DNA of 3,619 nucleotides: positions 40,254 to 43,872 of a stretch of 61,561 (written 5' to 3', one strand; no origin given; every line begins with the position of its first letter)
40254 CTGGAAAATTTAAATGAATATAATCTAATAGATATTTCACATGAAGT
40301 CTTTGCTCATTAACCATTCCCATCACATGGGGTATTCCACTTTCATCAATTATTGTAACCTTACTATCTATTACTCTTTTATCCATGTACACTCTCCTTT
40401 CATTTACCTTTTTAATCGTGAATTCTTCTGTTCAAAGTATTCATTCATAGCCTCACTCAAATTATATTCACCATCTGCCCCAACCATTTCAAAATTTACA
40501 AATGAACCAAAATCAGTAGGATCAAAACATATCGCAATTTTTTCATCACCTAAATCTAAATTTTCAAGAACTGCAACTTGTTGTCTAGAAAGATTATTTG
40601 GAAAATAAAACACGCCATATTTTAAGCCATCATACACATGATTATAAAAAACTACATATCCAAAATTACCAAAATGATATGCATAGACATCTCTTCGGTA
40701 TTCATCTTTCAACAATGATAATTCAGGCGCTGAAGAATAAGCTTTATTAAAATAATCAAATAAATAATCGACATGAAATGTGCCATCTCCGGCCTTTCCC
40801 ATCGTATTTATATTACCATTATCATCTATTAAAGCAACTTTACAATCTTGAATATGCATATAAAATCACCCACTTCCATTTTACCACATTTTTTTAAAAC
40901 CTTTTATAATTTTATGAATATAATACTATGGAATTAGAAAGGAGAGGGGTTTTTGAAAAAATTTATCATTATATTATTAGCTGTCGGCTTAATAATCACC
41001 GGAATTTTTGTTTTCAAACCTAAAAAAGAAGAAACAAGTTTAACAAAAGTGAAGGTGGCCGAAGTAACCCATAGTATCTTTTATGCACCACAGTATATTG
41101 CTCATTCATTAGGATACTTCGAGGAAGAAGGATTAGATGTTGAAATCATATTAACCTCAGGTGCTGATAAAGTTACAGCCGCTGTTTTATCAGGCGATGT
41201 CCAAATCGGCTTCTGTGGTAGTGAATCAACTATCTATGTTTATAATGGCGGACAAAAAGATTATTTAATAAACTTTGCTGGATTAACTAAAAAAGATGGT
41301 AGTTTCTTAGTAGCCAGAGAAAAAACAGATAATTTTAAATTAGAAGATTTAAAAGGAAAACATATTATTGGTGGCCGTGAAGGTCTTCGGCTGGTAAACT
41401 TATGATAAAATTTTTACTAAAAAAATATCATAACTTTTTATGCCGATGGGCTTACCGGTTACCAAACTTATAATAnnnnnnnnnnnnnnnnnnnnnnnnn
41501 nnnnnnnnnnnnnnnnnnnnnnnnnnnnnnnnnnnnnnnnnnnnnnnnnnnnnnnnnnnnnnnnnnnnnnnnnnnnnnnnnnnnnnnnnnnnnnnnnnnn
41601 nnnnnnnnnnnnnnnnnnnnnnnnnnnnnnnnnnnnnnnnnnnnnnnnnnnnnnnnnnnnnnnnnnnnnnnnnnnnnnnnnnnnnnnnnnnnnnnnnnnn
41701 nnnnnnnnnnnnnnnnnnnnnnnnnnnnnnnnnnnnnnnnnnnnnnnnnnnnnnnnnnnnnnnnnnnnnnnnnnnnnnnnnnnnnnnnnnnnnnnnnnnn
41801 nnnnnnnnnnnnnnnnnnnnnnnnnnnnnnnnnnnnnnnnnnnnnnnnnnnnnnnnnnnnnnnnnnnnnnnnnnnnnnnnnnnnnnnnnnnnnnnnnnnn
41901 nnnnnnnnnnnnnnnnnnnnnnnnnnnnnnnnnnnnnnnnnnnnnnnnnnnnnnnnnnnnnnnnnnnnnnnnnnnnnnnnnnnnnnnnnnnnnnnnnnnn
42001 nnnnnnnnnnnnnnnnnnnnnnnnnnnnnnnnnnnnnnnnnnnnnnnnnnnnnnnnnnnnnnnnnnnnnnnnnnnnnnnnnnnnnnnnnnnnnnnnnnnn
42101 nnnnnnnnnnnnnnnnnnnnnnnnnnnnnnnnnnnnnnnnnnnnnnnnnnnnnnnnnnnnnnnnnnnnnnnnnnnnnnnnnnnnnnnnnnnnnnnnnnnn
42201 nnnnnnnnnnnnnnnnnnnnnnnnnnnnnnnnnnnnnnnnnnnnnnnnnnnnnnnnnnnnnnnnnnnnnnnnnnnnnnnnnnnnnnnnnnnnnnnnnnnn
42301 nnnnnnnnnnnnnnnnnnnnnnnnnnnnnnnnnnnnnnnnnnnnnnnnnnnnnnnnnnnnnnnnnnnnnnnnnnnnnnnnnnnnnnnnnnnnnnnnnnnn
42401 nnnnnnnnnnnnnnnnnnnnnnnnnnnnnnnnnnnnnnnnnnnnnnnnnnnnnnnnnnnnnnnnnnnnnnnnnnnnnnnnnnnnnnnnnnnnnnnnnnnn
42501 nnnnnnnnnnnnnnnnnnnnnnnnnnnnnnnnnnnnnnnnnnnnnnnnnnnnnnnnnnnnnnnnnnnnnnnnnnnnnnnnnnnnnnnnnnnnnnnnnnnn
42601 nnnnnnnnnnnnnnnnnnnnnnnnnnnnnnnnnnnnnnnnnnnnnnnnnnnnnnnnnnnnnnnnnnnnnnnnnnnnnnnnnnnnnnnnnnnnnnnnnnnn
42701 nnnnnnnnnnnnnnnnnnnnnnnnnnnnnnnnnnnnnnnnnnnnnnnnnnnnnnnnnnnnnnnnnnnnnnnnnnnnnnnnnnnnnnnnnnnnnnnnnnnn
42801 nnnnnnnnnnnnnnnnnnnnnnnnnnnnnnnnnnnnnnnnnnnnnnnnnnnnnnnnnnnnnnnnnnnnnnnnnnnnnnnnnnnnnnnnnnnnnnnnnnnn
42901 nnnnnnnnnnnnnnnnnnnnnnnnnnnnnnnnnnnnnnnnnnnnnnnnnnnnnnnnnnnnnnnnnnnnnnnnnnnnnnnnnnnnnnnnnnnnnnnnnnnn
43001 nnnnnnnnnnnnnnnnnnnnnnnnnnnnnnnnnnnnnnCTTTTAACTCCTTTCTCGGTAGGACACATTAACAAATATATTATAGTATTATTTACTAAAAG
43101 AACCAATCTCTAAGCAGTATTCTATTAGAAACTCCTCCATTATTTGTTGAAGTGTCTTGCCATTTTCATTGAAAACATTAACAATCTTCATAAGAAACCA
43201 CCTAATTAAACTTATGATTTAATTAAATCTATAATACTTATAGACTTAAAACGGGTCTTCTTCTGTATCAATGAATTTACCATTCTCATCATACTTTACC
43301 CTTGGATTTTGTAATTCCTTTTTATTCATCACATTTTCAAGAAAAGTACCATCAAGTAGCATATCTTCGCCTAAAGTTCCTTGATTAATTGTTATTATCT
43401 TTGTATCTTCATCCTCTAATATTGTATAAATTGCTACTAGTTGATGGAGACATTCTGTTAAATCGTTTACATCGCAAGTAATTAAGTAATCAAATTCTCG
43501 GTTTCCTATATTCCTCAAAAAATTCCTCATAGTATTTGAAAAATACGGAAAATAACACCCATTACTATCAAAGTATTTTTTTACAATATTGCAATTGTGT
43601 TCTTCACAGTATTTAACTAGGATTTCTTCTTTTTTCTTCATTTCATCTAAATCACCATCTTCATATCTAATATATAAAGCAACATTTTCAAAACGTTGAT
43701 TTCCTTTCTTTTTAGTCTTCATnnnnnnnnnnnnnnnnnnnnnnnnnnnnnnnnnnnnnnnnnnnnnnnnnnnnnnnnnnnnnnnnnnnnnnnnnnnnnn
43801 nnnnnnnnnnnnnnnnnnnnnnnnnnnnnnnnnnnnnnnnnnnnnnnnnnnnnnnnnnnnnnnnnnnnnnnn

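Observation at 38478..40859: Five translationally coupled, highly diverged paralogs of an unrecognised ~150-165 aa family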

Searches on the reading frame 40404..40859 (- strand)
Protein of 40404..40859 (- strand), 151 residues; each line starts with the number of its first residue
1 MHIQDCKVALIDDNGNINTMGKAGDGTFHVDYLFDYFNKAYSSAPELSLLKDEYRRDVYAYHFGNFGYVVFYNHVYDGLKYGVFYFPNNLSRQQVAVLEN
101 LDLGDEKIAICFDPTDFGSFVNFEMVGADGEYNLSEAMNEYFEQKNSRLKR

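Call 4: search_protein_families(library=pfam, proteins=[window:40404-40859:-], max_evalue=1)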
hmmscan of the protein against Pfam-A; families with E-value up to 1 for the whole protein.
window:40404-40859:- (151 aa): 0 families

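Call 5: search_protein_families(library=ncbifam, proteins=[window:40404-40859:-], max_evalue=1)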
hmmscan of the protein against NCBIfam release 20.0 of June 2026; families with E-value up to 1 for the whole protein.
window:40404-40859:- (151 aa): 0 families

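Call 7: search_protein_families(library=phrogs, proteins=[window:40404-40859:-], max_evalue=1)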
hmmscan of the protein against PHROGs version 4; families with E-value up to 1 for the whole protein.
window:40404-40859:- (151 aa): 0 families

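Call 8: search_protein_families(library=padloc, proteins=[window:40404-40859:-], max_evalue=1)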
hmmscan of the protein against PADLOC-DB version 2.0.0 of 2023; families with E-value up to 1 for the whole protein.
window:40404-40859:- (151 aa): 0 families

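Call 72: predict_structure(alignment_id=A6)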
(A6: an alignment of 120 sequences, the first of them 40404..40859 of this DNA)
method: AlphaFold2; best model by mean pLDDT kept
length: 151 residues; sequences in the alignment: 120
mean_pLDDT: 93.5   pTM: 0.89
mean pLDDT of the five models: 93.5, 93.5, 92.5, 91.0, 88.6
residues with pLDDT >= 90: 120; 70-90: 30; 50-70: 1; < 50: 0
segments of 3 or more residues with pLDDT < 50: none
pLDDT, mean of each block of 10 residues (from residue 1): 93 97 94 95 88 92 96 90 96 98 93 94 94 96 90 67
secondary structure, 60 per line:
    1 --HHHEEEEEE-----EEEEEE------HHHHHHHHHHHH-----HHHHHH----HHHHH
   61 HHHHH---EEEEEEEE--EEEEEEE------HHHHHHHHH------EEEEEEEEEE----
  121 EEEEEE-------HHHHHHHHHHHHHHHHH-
elements in order: E6-11 E17-22 H29-40 H46-51 H56-65 E69-76 E79-85 H92-100 E107-116 E121-126 H134-150
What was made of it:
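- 40404..40859 (-): p5, first gene of the operon (151 aa). Fastest-evolving paralog and sister of p4. AF2 pLDDT 93.5 (call 72).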

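Call 74: fold_search(model_id=the predicted structure, library=pdb)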
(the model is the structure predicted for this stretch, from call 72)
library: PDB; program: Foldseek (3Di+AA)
matches with E <= 10: 793; with E <= 0.001: 0
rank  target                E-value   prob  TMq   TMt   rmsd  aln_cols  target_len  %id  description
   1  2mv2_MODEL_1_A        9.9e-02  0.23  0.30  0.30  10.7       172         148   13  Solution structure of Twinstar from Drosophila melanogastor (released 2015-09-23)
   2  3teb_B                1.2e-01  0.66  0.24  0.14   3.2        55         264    9  endonuclease/exonuclease/phosphatase family protein from Leptotrichia buccalis C-1013-b (released 2011-08-31)
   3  6jeh_B                1.5e-01  0.38  0.31  0.08   5.0       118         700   11  Crystal structure of calcium free human gelsolin amyloid mutant D187Y (released 2019-06-12)
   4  7p2b_A                2.0e-01  0.25  0.29  0.08   5.3       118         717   11  Crystal structure of human gelsolin amyloid mutant A551P (released 2022-05-18)
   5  6jco_A                2.2e-01  0.23  0.29  0.08   5.4       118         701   11  Crystal structure of calcium free human gelsolin amyloid mutant D187N (released 2019-06-12)
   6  7y5y_A                2.2e-01  0.13  0.29  0.29   9.3       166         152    9  X-ray Structure of Stay-Green (SGR) from Anaerolineae bacterium. (released 2022-10-19)
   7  6q9r_B                2.3e-01  0.20  0.29  0.08   6.1       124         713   12  Crystal structure of the pathological N184K variant of calcium-free human gelsolin (released 2019-11-27)
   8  6q9r_A                2.5e-01  0.23  0.30  0.08   5.2       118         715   11  Crystal structure of the pathological N184K variant of calcium-free human gelsolin (released 2019-11-27)
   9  9jvt_v                2.6e-01  0.18  0.24  0.10   7.4       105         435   10  Structure of the C-terminal 4 domains (V4-V6-HP) villin bound to an actin (released 2025-10-15)
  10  5xj2_D                2.8e-01  0.07  0.22  0.11  13.7       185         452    9  Structure of spRlmCD with U747 RNA (released 2017-11-01)
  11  6jeg_A                3.0e-01  0.18  0.21  0.06   4.0        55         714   14  Crystal structure of calcium free human gelsolin amyloid mutant G167R (released 2019-06-12)
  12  1p8x_A                3.0e-01  0.13  0.21  0.11   8.7       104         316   12  The Calcium-Activated C-terminal half of gelsolin (released 2003-10-14)
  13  2fh4_A                3.2e-01  0.11  0.21  0.12   7.7       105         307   11  C-terminal half of gelsolin soaked in EGTA at pH 8 (released 2006-06-13)
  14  2fh1_A                3.2e-01  0.10  0.21  0.12   7.9       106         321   12  C-terminal half of gelsolin soaked in low calcium at pH 4.5 (released 2006-06-13)
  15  5xj2_C                3.2e-01  0.07  0.22  0.11  13.0       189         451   10  Structure of spRlmCD with U747 RNA (released 2017-11-01)
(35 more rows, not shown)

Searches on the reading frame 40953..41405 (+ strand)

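Call 31: search_protein_families(library=pfam, proteins=[window:40953-41405:+], max_evalue=0.001)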
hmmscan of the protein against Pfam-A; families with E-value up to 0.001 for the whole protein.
window:40953-41405:+ (150 aa): 3 families
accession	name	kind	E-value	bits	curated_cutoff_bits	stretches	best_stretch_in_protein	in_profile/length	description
PF09084.16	NMT1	-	2.7e-13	50.7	20.5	1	45-138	5-96/216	NMT1/THI5 like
PF13379.11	NMT1_2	-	1.1e-05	25.9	24.7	1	43-136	17-112/252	NMT1-like family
PF12974.12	Phosphonate-bd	-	0.00096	19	27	0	58-141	26-111/242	ABC transporter, phosphonate, periplasmic substrate-binding protein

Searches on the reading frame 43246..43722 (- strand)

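Call 31: search_protein_families(library=pfam, proteins=[window:43246-43722:-], max_evalue=0.001)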
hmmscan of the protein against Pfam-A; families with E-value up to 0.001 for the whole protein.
window:43246-43722:- (158 aa): 1 family
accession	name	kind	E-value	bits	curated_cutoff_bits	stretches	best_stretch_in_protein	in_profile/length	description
PF00239.26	Resolvase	-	0.00036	21.1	23.3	1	15-117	2-103/145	Resolvase, N terminal domain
